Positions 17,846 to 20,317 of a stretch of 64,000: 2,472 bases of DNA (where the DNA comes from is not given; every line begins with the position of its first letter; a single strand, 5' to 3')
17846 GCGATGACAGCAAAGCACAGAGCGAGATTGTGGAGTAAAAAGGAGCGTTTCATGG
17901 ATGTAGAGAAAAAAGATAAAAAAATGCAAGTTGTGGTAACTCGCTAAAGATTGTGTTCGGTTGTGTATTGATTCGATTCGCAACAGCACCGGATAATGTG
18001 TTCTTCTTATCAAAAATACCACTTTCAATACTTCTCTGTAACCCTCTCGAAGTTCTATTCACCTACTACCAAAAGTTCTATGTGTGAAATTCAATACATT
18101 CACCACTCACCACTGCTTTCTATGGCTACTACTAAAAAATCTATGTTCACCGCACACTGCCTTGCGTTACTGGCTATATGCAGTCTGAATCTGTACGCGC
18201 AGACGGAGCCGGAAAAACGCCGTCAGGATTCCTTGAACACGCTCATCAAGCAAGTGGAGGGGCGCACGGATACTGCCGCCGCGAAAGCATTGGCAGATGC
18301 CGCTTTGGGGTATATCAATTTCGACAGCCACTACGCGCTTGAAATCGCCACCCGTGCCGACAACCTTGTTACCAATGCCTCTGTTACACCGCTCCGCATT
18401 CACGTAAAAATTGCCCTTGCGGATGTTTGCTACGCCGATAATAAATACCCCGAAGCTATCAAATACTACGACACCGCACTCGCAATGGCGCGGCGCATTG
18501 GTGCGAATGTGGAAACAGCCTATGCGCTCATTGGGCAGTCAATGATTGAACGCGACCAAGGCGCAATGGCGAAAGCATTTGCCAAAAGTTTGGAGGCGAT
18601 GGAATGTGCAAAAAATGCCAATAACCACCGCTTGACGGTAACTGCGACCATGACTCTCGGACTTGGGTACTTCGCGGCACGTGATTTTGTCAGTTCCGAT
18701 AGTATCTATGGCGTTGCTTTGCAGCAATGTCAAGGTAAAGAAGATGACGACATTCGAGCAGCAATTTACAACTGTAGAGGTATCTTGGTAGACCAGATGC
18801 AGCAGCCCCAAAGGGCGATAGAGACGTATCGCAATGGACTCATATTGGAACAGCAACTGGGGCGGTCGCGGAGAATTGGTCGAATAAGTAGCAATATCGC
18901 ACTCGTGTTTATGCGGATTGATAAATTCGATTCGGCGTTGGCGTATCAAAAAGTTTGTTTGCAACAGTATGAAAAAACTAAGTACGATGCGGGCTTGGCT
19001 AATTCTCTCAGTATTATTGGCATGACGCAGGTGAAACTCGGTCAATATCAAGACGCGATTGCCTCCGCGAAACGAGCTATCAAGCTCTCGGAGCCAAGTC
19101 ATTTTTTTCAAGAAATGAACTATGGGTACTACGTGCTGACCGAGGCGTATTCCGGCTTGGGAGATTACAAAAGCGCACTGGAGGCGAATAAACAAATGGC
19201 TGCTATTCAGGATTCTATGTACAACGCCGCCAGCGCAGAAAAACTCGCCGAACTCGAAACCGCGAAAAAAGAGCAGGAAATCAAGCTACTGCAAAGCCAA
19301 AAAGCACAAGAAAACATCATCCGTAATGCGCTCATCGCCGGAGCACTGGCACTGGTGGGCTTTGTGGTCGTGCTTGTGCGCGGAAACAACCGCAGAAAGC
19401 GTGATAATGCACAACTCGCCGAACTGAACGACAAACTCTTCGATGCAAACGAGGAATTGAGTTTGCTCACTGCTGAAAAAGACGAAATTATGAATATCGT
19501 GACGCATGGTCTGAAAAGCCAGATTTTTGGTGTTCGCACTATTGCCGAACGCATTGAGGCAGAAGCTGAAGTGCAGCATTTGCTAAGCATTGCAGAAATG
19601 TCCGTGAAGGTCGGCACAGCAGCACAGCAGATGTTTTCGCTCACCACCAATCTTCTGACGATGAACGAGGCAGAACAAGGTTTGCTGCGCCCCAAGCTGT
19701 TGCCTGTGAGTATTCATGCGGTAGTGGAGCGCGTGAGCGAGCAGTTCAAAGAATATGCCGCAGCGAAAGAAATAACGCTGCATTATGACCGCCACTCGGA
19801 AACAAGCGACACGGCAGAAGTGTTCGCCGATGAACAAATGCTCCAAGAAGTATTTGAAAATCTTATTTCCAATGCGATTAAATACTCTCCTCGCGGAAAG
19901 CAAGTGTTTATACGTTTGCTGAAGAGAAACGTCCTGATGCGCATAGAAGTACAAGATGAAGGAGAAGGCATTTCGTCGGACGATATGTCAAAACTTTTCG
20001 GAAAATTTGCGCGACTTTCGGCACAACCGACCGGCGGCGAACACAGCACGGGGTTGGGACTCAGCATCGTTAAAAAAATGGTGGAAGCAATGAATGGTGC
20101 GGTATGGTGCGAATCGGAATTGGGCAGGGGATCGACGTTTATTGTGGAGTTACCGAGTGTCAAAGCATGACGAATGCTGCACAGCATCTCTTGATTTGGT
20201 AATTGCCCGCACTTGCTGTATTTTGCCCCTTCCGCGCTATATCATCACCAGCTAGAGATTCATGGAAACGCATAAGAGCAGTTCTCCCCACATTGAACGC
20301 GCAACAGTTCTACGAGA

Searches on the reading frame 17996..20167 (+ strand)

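Call 67: search_protein_families(library=pfam, proteins=[window:17996-20167:+], max_evalue=0.00001)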
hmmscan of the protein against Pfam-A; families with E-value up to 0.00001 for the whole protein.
window:17996-20167:+ (724 aa): 9 families
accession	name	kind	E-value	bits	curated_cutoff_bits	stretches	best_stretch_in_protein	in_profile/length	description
PF02518.31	HATPase_c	-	2.8e-27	95.8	26.4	1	612-721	2-109/111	Histidine kinase-, DNA gyrase B-, and HSP90-like ATPase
PF13424.12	TPR_12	-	7.1e-22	77.8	30.1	2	296-365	4-75/77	Tetratricopeptide repeat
PF00515.34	TPR_1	-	3.5e-13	49.2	27.8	0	336-364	2-30/34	Tetratricopeptide repeat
PF07719.23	TPR_2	-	1.8e-12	46.8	27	0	140-165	6-31/34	Tetratricopeptide repeat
PF13176.12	TPR_7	-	2.3e-09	37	27.9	0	140-166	4-30/36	Tetratricopeptide repeat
PF17874.7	TPR_MalT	-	1.4e-07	31.6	45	0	131-220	36-125/336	MalT-like TPR region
PF13432.12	TPR_16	-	1.7e-06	28.8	32.7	0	140-201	2-56/65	Tetratricopeptide repeat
PF13181.12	TPR_8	-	2.3e-06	27.8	25.7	0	337-366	3-32/34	Tetratricopeptide repeat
PF13374.12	TPR_10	-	3.2e-06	27.4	27.5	0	141-168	8-35/42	Tetratricopeptide repeat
